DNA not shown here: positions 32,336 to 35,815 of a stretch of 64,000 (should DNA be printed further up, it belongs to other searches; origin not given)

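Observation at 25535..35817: MoxR AAA+ / DUF58-transglutaminase module nested inside an ATPase-less Opp-type permease + SBP transcription unit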

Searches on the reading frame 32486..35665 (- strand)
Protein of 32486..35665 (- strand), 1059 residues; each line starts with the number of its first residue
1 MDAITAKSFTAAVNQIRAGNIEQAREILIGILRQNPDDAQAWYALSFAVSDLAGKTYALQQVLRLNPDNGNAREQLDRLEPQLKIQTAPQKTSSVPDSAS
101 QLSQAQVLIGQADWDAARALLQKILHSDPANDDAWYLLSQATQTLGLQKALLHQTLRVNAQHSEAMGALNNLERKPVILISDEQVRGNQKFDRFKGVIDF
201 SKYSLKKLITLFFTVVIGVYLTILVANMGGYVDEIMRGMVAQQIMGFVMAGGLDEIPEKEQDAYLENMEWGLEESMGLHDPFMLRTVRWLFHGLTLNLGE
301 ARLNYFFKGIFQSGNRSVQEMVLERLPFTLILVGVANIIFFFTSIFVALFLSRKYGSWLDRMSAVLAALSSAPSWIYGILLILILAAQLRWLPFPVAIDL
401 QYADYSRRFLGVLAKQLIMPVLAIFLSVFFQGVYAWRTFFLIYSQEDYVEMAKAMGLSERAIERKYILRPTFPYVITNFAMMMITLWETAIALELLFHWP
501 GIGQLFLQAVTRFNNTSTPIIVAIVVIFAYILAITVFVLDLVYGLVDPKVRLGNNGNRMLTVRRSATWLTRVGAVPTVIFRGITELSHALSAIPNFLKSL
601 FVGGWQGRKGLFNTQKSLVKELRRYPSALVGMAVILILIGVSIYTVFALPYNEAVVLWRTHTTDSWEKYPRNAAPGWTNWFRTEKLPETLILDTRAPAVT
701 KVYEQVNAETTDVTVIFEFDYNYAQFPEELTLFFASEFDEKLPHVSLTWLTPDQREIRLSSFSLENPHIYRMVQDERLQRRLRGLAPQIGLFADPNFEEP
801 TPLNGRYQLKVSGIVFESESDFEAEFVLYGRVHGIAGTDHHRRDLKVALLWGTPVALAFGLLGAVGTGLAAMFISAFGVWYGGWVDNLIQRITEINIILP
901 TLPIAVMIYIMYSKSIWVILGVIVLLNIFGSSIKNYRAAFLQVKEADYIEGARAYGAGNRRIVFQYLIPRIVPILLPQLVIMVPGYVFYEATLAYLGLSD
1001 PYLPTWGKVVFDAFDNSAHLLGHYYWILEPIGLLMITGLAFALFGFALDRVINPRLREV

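Call 3: search_protein_families(library=pfam, proteins=[window:32486-35665:-], max_evalue=0.01)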
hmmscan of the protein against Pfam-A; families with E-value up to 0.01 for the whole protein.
window:32486-35665:- (1059 aa): 9 families
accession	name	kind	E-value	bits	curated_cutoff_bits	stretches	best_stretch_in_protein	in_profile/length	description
PF00528.27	BPD_transp_1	-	1.2e-36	126.6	26.4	2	345-551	2-183/184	Binding-protein-dependent transport system inner membrane component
PF14559.12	TPR_19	-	6.7e-11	42.8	25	2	12-45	32-65/68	Tetratricopeptide repeat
PF13432.12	TPR_16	-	6.8e-09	36.5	32.7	1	103-141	2-40/65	Tetratricopeptide repeat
PF13428.12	TPR_14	-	1.2e-07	32.1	23.5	1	101-140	4-43/44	Tetratricopeptide repeat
PF13431.12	TPR_17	-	3.6e-05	24.1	24.4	0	120-141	1-22/34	Tetratricopeptide repeat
PF23914.1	TPR_CcmH_CycH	-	0.00062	20.1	42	0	98-140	84-129/158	Cytochrome c-type biogenesis protein H TPR domain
PF13174.12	TPR_6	-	0.00065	20.6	26.3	0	101-129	3-31/33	Tetratricopeptide repeat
PF22860.2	DUF7017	-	0.0047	17.4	27.5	0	16-53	12-49/141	Domain of unknown function (DUF7017)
PF13414.12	TPR_11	-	0.0057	16.8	26.8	0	113-146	9-42/42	TPR repeat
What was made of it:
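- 32486..35665 (-): TPR-OppB-OppC fused accessory permease (1059 aa). The TPR part covers residues 1-~180 and is predicted cytoplasmic. Pfam TPR families plus 2x BPD_transp_1 (call 3).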

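Call 21: find_homologous_proteins(query=window:32486-35665:-, max_evalue=1e-20)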
Query window:32486-35665:- (1059 aa): 372 proteins with E <= 1e-20 among 8000 candidates; the best 120 are listed.
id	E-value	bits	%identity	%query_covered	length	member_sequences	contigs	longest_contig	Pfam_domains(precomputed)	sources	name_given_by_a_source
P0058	0.0e+0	2382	100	100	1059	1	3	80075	PF14559.13,PF00528.28,PF13432.13,PF13428.13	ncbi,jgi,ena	-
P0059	0.0e+0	1979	83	100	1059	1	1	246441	PF14559.13,PF00528.28,PF13428.13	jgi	jgi:peptide/nickel transport system permease protein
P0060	0.0e+0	1469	62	100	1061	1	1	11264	PF00528.28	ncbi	-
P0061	0.0e+0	1459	62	100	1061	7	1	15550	PF00528.28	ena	-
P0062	0.0e+0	1446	62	100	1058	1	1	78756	PF14559.13,PF00528.28,PF13432.13,PF13428.13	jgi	-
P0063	0.0e+0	1320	57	99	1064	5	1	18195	PF14559.13,PF23914.2,PF00528.28,PF13428.13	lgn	-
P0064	0.0e+0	1295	55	99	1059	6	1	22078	PF22860.3,PF00528.28,PF13428.13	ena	-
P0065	0.0e+0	1288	57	99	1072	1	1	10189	PF14559.13,PF00528.28,PF13432.13,PF13428.13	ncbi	-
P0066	0.0e+0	1260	55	99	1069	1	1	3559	PF14559.13,PF00528.28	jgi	jgi:peptide/nickel transport system permease protein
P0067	0.0e+0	1256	55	99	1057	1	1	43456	PF14559.13,PF00528.28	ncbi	-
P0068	0.0e+0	1248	53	100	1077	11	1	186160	PF14559.13,PF00528.28,PF13432.13,PF13428.13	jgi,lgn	-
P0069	0.0e+0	1237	53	100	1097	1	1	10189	PF22860.3,PF00528.28,PF13428.13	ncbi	-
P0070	0.0e+0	1234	54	99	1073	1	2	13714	PF00528.28,PF13432.13,PF13428.13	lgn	-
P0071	0.0e+0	1216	55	100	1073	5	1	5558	PF14559.13,PF23914.2,PF00528.28,PF13432.13,PF13428.13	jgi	jgi:peptide/nickel transport system permease protein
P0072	0.0e+0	1215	53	99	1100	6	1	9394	PF14559.13,PF23914.2,PF00528.28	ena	-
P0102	1.7e-271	922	47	91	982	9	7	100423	PF00528.28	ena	-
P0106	7.2e-271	920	45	90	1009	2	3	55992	PF00528.28,PF13432.13,PF13428.13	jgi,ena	jgi:peptide/nickel transport system permease protein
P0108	4.4e-270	917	49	82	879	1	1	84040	PF00528.28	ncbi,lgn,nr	ncbi:MAG: ABC transporter permease subunit [Anaerolineales bacterium]|nr:ABC transporter permease su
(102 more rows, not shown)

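Call 22: find_encoding_contigs(protein=P0068, flank=10000, max_places=1)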
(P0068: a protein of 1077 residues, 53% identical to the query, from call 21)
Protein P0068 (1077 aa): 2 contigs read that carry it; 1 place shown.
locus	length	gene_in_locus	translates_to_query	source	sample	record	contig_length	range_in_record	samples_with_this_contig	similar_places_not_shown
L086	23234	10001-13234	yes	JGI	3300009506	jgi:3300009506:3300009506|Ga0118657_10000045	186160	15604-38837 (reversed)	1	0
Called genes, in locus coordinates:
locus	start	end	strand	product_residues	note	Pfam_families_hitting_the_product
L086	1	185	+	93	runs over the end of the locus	-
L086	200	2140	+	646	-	PF00496:SBP_bac_5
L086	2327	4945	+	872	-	PF00496:SBP_bac_5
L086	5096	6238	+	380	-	PF00528:BPD_transp_1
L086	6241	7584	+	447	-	PF00528:BPD_transp_1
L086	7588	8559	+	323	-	PF00005:ABC_tran, PF02463:SMC_N (faint), PF07728:AAA_5 (faint), PF13401:AAA_22 (faint), PF13304:AAA_21 (weak), PF08352:oligo_HPY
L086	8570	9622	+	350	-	PF00005:ABC_tran, PF08352:oligo_HPY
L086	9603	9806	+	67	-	-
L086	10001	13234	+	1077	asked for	PF13428:TPR_14 (faint), PF13432:TPR_16 (faint), PF14559:TPR_19 (faint), PF00528:BPD_transp_1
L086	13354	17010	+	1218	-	PF01882:DUF58, PF01841:Transglut_core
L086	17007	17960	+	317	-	PF00493:MCM (faint), PF20030:bpMoxR, PF00004:AAA (weak), PF07726:AAA_3, PF07728:AAA_5, PF17863:AAA_lid_2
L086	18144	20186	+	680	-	PF00496:SBP_bac_5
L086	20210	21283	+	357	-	PF00072:Response_reg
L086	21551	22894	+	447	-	PF00483:NTP_transferase, PF01128:IspD, PF02348:CTP_transf_3 (weak), PF12804:NTP_transf_3, PF25087:GMPPB_C (faint), PF25084:LbH_EIF2B (weak), PF00132:Hexapep, PF14602:Hexapep_2 (weak)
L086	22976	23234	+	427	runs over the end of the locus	PF01595:CNNM, PF00571:CBS, PF03471:CorC_HlyC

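Call 23: find_encoding_contigs(protein=P0106, flank=10000, max_places=1)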
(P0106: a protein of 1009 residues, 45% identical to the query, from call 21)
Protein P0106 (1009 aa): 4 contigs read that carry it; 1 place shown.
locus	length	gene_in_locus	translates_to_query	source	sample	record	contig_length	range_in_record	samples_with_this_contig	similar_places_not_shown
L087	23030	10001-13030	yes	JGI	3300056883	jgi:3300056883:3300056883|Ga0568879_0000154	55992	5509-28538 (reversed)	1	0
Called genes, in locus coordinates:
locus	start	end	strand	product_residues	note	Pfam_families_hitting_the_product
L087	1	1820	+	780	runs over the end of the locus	PF00528:BPD_transp_1, PF04389:Peptidase_M28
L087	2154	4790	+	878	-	-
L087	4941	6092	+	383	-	PF00528:BPD_transp_1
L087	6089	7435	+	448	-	PF00528:BPD_transp_1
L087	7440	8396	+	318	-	PF00005:ABC_tran, PF02463:SMC_N (weak), PF13304:AAA_21, PF08352:oligo_HPY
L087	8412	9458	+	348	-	PF00005:ABC_tran, PF08352:oligo_HPY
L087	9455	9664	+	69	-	-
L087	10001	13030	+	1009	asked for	PF13428:TPR_14 (faint), PF13432:TPR_16 (weak), PF00528:BPD_transp_1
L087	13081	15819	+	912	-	PF00528:BPD_transp_1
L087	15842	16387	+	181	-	-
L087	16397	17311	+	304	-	PF13559:DUF4129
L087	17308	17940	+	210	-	-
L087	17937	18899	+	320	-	PF20030:bpMoxR, PF07726:AAA_3, PF07728:AAA_5, PF17863:AAA_lid_2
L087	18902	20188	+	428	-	PF01882:DUF58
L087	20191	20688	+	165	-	-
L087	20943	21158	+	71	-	PF00313:CSD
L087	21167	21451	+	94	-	PF13893:RRM_5 (weak), PF00076:RRM_1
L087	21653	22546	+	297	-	PF02645:DegV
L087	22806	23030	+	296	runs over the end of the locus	PF04909:Amidohydro_2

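Call 24: find_encoding_contigs(protein=P0108, flank=10000, max_places=1)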
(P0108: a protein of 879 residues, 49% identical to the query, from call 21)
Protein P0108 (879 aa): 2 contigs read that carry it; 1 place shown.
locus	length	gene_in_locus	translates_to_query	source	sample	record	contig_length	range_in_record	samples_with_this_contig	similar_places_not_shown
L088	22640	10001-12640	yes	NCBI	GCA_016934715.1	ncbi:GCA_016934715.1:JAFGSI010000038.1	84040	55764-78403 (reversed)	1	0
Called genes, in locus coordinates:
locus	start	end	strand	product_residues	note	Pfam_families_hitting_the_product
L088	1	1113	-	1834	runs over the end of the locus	PF05345:He_PIG (weak), PF16640:Big_3_5, PF04203:Sortase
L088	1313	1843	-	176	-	PF07484:Collar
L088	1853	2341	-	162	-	PF07484:Collar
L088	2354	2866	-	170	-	PF07484:Collar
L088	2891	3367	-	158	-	PF13302:Acetyltransf_3 (weak), PF00583:Acetyltransf_1, PF13673:Acetyltransf_10 (weak), PF13508:Acetyltransf_7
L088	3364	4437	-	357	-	PF21880:DUF6916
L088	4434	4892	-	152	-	PF00583:Acetyltransf_1, PF13508:Acetyltransf_7, PF08445:FR47 (weak)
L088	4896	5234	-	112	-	-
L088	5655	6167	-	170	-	PF01569:PAP2, PF14378:PAP2_3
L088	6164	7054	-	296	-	PF12804:NTP_transf_3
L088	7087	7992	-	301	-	-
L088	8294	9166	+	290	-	PF05681:Fumerase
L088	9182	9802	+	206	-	PF05683:Fumerase_C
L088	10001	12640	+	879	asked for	PF00528:BPD_transp_1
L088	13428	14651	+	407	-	PF13173:AAA_14, PF13635:DUF4143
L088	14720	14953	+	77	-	PF19891:DUF6364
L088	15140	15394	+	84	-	PF02604:PhdYeFM_antitox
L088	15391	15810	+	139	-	PF01850:PIN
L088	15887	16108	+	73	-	-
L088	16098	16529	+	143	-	-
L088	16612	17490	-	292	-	PF10672:Methyltrans_SAM, PF03602:Cons_hypoth95 (weak)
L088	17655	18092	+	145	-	PF02381:MraZ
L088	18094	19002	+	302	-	PF01795:Methyltransf_5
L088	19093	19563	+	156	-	-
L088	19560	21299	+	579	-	PF03717:PBP_dimer, PF00905:Transpeptidase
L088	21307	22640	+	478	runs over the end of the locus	PF01225:Mur_ligase (weak), PF08245:Mur_ligase_M, PF02875:Mur_ligase_C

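Call 28: search_protein_families(library=pfam, proteins=[L087:48-1820:+, L087:2154-4790:+, L087:13081-15819:+, L087:15842-16387:+, L087:16397-17311:+, L087:17308-17940:+, L087:18902-20188:+, L087:20191-20688:+], max_evalue=0.01)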
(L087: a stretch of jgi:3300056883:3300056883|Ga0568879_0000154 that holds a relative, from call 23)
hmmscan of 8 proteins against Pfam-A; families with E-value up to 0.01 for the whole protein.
L087:48-1820:+ (590 aa): 2 families
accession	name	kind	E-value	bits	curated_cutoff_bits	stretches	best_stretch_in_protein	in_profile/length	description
PF04389.22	Peptidase_M28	-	5.4e-08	33.2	21.3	1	402-584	13-193/193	Peptidase family M28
PF00528.27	BPD_transp_1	-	4.9e-05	23.6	26.4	1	1-115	90-181/184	Binding-protein-dependent transport system inner membrane component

L087:2154-4790:+ (878 aa): 1 family
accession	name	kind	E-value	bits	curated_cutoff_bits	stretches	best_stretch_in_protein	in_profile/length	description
PF00496.27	SBP_bac_5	-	1.2e-18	67.8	32.4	1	88-326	148-359/368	Bacterial extracellular solute-binding proteins, family 5 Middle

L087:13081-15819:+ (912 aa): 1 family
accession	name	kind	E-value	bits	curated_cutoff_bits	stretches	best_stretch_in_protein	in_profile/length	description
PF00528.27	BPD_transp_1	-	8.8e-33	114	26.4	2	169-374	4-183/184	Binding-protein-dependent transport system inner membrane component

L087:15842-16387:+ (181 aa): 1 family
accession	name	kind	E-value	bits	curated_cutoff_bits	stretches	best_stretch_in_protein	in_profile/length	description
PF14316.11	DUF4381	-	0.0072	17.1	27.2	1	146-171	14-39/145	Domain of unknown function (DUF4381)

L087:16397-17311:+ (304 aa): 1 family
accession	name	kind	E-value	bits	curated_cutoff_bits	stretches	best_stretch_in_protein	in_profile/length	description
PF13559.11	DUF4129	-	6e-13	49.1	24.8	1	225-293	1-68/69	Domain of unknown function (DUF4129)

L087:17308-17940:+ (210 aa): 0 families

L087:18902-20188:+ (428 aa): 1 family
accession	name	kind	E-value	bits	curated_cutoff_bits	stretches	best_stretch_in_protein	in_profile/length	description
PF01882.25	DUF58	-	3.9e-19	69.2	23.4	1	193-363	2-176/216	Protein of unknown function DUF58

L087:20191-20688:+ (165 aa): 0 families

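Call 37: find_related_loci(query=A2, collection=metagenome_contigs, flank=10000)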
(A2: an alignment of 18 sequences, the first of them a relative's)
Query A2 (1009 aa) in metagenome_contigs; peptide patterns used: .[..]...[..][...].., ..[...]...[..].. (x = any residue, [..] = any of these).
600 stretches matched a pattern (row limit reached: there are more); 570 encode a relative of the query (tblastn E <= 1e-3); the best 80 are kept; 80 distinct loci.
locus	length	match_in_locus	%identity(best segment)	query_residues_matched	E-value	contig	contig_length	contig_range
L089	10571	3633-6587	51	23-1009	0e+0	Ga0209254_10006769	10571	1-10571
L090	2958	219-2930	54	129-1008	0e+0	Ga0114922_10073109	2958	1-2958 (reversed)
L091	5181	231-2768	52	128-1007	0e+0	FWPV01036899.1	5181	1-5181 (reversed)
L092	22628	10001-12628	52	122-1004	0e+0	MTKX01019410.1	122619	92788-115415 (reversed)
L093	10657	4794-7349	51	129-1009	0e+0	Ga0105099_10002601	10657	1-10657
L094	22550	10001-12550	50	123-1007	0e+0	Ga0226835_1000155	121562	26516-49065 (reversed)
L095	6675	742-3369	49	122-1008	0e+0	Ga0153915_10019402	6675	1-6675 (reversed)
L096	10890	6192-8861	50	121-1009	0e+0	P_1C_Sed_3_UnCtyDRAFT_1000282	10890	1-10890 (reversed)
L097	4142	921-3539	49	126-1009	0e+0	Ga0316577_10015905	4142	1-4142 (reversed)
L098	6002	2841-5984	48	123-1007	0e+0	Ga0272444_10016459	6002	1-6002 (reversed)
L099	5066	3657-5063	88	1-469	0e+0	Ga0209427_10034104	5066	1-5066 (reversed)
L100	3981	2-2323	53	218-1004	0e+0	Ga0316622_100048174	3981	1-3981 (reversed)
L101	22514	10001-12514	48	124-1007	0e+0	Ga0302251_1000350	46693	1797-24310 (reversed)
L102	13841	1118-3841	48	98-1007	0e+0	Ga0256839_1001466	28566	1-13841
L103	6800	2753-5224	49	133-1007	0e+0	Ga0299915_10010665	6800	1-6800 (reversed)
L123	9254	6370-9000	45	129-1009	0e+0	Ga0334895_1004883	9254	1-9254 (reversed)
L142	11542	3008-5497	42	149-1008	0e+0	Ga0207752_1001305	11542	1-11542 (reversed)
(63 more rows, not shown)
